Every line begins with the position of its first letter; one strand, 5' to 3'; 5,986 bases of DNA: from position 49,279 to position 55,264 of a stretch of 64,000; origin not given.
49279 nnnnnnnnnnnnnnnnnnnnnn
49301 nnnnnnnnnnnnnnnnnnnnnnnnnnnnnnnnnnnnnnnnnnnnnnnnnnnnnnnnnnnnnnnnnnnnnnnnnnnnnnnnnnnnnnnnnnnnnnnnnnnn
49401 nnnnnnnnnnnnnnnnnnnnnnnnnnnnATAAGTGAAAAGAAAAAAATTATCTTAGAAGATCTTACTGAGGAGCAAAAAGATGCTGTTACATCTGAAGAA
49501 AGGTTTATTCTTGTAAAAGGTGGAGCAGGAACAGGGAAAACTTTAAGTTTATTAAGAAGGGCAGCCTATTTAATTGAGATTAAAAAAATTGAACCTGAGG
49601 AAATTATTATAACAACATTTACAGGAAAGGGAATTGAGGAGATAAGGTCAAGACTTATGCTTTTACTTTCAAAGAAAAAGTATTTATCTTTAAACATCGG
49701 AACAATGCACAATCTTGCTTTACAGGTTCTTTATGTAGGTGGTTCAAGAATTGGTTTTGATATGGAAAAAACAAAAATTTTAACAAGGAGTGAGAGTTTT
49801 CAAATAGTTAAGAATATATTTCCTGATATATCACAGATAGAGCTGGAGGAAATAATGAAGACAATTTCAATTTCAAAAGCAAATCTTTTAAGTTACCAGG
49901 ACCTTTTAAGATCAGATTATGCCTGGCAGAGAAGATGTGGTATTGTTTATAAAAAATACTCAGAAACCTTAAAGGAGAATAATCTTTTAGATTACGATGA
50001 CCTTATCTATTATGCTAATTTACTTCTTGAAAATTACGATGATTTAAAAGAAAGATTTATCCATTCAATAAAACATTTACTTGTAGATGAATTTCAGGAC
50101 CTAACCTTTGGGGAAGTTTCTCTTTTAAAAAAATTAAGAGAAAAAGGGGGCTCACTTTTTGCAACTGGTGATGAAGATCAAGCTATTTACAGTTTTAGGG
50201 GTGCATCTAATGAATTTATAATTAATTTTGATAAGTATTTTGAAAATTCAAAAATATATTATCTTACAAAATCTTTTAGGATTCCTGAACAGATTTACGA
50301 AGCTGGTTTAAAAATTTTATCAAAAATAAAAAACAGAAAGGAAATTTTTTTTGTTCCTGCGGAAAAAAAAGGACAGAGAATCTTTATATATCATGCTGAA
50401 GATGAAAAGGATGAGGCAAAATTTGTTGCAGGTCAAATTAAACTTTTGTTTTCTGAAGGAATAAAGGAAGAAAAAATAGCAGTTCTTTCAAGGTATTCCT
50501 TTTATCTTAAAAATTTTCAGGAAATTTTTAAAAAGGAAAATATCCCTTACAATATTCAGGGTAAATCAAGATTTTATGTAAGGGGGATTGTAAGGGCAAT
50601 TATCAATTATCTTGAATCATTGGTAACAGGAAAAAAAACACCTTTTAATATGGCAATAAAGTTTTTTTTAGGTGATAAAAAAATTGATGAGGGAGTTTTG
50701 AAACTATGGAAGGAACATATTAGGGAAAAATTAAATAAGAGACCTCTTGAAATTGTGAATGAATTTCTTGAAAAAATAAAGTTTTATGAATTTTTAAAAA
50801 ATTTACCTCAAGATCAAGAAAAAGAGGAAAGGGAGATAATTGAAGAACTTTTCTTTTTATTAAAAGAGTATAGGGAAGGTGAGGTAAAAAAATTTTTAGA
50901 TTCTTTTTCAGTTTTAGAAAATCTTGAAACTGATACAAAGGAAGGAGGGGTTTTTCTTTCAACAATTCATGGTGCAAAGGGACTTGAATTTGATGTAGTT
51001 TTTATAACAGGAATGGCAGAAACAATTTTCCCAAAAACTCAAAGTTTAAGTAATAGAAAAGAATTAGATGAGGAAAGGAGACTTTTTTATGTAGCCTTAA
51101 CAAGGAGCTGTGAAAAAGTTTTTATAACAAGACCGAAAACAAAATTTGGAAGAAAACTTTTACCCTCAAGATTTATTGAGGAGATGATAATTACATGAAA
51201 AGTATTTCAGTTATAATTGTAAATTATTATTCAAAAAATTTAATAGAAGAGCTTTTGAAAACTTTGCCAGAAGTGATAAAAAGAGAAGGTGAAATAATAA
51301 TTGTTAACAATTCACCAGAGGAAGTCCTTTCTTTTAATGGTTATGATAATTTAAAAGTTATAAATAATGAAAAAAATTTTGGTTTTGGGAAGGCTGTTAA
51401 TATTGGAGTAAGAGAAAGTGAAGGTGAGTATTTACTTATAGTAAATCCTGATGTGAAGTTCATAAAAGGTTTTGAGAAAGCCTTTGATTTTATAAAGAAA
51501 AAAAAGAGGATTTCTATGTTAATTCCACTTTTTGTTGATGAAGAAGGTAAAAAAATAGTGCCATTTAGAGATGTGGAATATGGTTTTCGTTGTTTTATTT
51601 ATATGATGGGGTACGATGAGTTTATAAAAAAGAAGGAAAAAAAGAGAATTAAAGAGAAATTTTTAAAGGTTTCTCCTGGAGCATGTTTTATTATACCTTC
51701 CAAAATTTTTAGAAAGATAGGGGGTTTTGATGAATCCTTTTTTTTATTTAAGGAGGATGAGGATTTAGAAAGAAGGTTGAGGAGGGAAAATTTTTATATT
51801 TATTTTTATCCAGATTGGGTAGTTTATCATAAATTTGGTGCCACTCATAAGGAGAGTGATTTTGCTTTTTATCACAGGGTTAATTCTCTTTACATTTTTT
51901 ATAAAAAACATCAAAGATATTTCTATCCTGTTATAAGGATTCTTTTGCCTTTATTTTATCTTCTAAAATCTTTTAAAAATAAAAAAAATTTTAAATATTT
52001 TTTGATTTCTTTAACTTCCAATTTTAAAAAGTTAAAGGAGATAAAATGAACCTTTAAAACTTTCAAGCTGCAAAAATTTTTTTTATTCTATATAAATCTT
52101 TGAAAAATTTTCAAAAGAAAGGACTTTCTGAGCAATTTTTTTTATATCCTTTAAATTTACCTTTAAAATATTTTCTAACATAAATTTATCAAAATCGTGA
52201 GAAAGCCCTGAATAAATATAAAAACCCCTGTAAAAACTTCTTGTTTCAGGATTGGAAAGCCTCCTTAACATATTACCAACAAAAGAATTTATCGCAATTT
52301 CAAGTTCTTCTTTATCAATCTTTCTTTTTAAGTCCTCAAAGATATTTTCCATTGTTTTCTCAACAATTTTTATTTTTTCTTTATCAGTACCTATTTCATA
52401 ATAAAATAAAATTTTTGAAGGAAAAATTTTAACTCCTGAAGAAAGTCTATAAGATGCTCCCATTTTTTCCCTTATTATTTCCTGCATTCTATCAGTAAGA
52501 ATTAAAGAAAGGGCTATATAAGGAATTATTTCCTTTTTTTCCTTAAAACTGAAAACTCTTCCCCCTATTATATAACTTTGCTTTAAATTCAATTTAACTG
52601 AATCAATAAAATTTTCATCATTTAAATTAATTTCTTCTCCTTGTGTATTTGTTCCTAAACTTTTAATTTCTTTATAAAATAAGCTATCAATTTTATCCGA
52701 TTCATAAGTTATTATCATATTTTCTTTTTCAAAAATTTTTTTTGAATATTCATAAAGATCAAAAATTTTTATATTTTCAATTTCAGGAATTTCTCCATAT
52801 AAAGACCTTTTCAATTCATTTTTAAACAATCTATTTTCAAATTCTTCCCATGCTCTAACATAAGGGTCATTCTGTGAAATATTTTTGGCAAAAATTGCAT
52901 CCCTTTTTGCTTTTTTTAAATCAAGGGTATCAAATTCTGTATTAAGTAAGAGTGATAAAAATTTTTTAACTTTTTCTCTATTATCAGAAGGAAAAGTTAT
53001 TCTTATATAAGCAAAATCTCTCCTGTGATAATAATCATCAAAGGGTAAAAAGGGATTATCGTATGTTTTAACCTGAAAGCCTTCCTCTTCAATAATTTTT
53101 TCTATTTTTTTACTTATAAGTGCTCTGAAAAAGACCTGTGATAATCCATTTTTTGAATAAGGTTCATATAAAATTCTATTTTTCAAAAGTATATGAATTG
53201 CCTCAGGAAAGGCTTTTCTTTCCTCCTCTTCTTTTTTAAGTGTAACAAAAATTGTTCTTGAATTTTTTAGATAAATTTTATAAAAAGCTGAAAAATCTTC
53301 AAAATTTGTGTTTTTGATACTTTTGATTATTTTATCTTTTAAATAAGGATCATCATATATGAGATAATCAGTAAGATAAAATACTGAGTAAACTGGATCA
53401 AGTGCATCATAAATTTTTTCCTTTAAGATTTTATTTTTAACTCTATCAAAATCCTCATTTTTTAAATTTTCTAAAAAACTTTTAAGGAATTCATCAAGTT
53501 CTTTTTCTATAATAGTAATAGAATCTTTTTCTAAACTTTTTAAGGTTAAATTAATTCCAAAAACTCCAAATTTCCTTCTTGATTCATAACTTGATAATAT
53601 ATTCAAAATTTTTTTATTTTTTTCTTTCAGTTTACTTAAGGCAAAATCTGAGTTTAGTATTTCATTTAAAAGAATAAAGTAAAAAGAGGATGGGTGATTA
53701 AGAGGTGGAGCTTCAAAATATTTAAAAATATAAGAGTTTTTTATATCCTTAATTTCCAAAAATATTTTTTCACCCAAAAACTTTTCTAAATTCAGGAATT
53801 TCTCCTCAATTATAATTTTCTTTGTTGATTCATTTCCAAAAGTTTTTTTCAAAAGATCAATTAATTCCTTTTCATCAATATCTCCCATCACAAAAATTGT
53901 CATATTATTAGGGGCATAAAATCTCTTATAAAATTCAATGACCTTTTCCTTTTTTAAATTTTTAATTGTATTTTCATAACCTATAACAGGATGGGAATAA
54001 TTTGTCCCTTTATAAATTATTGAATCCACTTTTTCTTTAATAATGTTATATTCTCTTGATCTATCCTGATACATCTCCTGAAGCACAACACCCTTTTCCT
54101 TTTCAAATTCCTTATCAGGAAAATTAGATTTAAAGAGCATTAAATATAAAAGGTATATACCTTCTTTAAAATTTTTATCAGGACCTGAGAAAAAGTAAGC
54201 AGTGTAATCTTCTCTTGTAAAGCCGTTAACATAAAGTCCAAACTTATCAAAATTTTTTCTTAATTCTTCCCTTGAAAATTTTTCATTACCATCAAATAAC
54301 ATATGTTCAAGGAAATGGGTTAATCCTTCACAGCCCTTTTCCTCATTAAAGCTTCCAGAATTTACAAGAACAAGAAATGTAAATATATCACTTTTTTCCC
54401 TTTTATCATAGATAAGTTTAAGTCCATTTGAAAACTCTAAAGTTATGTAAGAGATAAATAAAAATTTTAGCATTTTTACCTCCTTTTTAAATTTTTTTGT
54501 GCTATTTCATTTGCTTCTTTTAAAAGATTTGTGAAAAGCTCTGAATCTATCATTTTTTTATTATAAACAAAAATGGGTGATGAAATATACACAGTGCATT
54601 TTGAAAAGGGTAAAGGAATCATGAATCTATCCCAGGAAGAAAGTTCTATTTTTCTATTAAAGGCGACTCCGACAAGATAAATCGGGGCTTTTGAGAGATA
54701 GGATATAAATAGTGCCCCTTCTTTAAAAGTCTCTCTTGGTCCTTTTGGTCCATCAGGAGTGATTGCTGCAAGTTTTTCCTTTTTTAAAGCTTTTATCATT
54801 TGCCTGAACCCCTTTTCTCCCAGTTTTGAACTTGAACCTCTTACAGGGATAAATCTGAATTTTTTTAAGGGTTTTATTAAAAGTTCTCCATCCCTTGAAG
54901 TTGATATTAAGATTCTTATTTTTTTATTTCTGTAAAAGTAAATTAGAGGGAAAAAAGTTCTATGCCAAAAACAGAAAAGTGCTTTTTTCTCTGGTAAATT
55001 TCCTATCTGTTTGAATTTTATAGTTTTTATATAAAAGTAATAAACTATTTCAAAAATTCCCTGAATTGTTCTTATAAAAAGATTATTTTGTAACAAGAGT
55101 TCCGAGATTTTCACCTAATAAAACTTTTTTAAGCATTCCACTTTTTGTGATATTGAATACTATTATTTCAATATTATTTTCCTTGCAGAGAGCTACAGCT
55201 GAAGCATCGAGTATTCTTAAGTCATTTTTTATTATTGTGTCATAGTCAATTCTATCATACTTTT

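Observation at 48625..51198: One ORF fuses an apparently active Hanks-type Ser/Thr kinase to an apparently active UvrD-like SF1 helicase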

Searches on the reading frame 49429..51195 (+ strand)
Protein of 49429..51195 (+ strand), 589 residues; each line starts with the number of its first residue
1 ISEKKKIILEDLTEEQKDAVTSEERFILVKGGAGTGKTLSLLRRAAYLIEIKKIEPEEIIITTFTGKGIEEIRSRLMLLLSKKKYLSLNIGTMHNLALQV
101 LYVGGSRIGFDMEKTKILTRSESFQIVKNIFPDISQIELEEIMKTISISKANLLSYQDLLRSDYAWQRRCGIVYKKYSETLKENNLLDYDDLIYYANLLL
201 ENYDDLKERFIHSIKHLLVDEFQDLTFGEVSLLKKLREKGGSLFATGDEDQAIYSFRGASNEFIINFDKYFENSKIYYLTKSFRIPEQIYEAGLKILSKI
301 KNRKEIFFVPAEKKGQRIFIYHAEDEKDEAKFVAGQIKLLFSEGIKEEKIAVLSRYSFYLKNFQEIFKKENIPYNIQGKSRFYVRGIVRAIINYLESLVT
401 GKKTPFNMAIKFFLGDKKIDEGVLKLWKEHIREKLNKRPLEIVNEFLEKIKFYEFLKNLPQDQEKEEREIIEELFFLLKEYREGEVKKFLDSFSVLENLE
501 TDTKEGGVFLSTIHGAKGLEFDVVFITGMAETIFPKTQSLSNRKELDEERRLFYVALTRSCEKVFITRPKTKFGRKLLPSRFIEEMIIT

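Call 34: search_solved_structures(query=window:49429-51195:+, max_evalue=1e-30, show_alignments=1)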
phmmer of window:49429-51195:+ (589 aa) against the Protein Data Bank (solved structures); distinct sequences matched with E-value up to 1e-30: 9.
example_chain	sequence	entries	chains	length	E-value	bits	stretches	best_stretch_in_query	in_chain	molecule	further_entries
1pjr_A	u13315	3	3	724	4.4e-75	256.5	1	8-398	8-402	PCRA | ATP-DEPENDENT HELICASE PCRA | HELICASE PCRA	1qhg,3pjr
9dci_A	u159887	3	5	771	1.6e-59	205.1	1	8-398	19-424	ATP-dependent DNA helicase UvrD1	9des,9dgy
2pjr_A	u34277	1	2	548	3.1e-56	194.3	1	8-398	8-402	PROTEIN (HELICASE PCRA)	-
4c2u_A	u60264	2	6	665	1e-54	189.3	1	25-396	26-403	DNA HELICASE II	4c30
4c2t_A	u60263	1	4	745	1.6e-54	188.6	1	25-396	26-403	DNA HELICASE II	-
2is1_A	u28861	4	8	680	5.9e-54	186.7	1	8-401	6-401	DNA helicase II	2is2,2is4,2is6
3lfu_A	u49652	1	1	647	1e-53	185.9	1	8-399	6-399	DNA helicase II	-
1uaa_A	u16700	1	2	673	5.4e-49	170.4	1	24-399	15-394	PROTEIN (ATP-DEPENDENT DNA HELICASE REP.)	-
1qhh_B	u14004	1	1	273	8.2e-35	123.6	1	170-398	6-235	PROTEIN (PCRA (SUBUNIT))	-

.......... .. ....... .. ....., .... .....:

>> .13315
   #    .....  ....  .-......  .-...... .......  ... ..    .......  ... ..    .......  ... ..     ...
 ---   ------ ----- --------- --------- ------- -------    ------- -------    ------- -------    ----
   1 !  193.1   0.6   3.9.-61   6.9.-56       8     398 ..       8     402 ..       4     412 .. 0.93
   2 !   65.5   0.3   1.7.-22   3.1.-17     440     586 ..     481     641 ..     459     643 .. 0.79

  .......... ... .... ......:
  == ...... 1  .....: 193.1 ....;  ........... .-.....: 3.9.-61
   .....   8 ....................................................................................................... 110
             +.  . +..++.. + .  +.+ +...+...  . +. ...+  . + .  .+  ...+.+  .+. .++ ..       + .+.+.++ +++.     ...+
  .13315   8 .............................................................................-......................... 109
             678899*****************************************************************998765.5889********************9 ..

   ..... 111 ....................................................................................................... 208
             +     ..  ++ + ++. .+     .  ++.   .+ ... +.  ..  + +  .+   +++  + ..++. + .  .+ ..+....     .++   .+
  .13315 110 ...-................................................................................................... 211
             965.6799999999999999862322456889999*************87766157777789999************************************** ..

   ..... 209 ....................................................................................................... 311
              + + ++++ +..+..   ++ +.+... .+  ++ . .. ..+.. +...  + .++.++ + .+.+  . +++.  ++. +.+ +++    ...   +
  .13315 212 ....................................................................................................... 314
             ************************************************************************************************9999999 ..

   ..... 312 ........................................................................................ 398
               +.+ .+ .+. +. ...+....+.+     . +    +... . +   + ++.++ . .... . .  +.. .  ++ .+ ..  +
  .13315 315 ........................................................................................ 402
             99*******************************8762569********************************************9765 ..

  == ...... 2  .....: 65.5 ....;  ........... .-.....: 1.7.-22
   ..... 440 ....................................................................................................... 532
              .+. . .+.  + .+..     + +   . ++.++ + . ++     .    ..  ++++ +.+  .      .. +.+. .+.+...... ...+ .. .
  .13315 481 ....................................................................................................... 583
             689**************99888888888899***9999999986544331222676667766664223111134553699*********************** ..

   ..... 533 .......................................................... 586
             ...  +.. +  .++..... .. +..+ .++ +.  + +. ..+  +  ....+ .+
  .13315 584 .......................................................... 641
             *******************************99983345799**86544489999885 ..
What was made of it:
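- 49462..50241 (+): UvrD/Rep helicase N-terminal region (domains 1A/1B, residues 280-539): Q motif, Walker A (motif I), Ia, II (DEFQD) and III. Aligns to PcrA residues 8-402 (call 34).
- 50242..51195 (+): UvrD_C region (domain 2A plus a shortened all-helical 2B at about residues 667-775), with motifs IV, V and VI. It ends about 30 aa after motif VI, so there is no Tudor C-terminal domain. PcrA 403-480 and 642-724 have no counterpart (call 34).
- On UvrD/PcrA/Rep SF1A helicase: 2B is present but shortened (call 34).
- On PcrA / UvrD / Rep orthologue (NCBIfam equivalogs TIGR01073, TIGR01075, TIGR01074): PcrA 403-480 is left unaligned against 41 residues of the query (call 34).
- Closest known: PcrA / UvrD / Rep. 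Same: End-to-end alignment of the helicase half to PcrA residues 8-641 at about 30% identity (call 34).
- Closest known: PcrA / UvrD / Rep. Different: Lacks about 40 residues of 2B, corresponding to PcrA 403-480 (call 34).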

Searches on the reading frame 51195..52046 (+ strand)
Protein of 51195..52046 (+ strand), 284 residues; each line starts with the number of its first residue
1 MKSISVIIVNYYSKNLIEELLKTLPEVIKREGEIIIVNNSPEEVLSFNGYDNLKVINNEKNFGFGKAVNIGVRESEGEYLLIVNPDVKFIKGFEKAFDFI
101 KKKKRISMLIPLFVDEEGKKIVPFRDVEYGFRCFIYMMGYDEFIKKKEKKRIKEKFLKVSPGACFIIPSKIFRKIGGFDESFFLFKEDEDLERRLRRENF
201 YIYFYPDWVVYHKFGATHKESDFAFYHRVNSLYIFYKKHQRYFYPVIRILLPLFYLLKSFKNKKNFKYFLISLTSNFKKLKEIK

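Call 17: search_protein_families(library=pfam, proteins=[window:51195-52046:+], max_evalue=0.01)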
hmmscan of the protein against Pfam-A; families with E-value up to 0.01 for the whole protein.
window:51195-52046:+ (284 aa): 5 families
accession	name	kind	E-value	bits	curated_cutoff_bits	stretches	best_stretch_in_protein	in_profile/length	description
PF00535.33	Glycos_transf_2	-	2.2e-13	50.9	23.3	1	5-175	1-167/168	Glycosyl transferase family 2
PF13641.12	Glyco_tranf_2_3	-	1e-07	32.6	27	1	4-220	3-219/230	Glycosyltransferase like family 2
PF13632.12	Glyco_trans_2_3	-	6.4e-07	29.8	27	1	160-258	72-162/198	Glycosyl transferase family group 2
PF10111.15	Glyco_tranf_2_2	-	1.7e-06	28.2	27.3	1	5-197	1-201/276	Glycosyltransferase like family 2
PF02709.20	Glyco_transf_7C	-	0.0083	16.2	23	0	162-206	21-66/78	N-terminal domain of galactosyltransferase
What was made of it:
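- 51195..52049 (+): Downstream neighbour: GT2 glycosyltransferase, 4-nt overlap. Not conserved next to the fusion in other lineages. Pfam Glycos_transf_2 (call 17).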

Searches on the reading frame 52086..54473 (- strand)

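Call 50: search_protein_families(library=pfam, proteins=[window:52086-54473:-], max_evalue=0.001)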
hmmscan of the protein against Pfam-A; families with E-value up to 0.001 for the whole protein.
window:52086-54473:- (796 aa): 2 families
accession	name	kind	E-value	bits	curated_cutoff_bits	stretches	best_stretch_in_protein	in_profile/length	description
PF05193.26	Peptidase_M16_C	-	2.2e-34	119.3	23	2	173-348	2-180/181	Peptidase M16 inactive domain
PF00675.25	Peptidase_M16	-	1.9e-23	83.4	22.3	1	24-165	6-147/149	Insulinase (Peptidase family M16)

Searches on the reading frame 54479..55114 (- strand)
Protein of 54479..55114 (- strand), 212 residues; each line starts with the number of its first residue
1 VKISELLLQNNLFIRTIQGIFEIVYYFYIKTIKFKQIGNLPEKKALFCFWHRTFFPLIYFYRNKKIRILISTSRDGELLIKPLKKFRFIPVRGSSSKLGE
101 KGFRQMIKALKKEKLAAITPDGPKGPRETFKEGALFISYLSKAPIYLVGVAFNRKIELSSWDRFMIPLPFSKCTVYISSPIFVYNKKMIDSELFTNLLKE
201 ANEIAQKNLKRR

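Call 50: search_protein_families(library=pfam, proteins=[window:54479-55114:-], max_evalue=0.001)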
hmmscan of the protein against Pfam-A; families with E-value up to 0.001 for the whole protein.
window:54479-55114:- (212 aa): 1 family
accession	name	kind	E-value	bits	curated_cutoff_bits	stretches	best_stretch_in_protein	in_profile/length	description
PF04028.18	DUF374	-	4e-25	87.6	26.8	1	59-127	1-69/69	Domain of unknown function (DUF374)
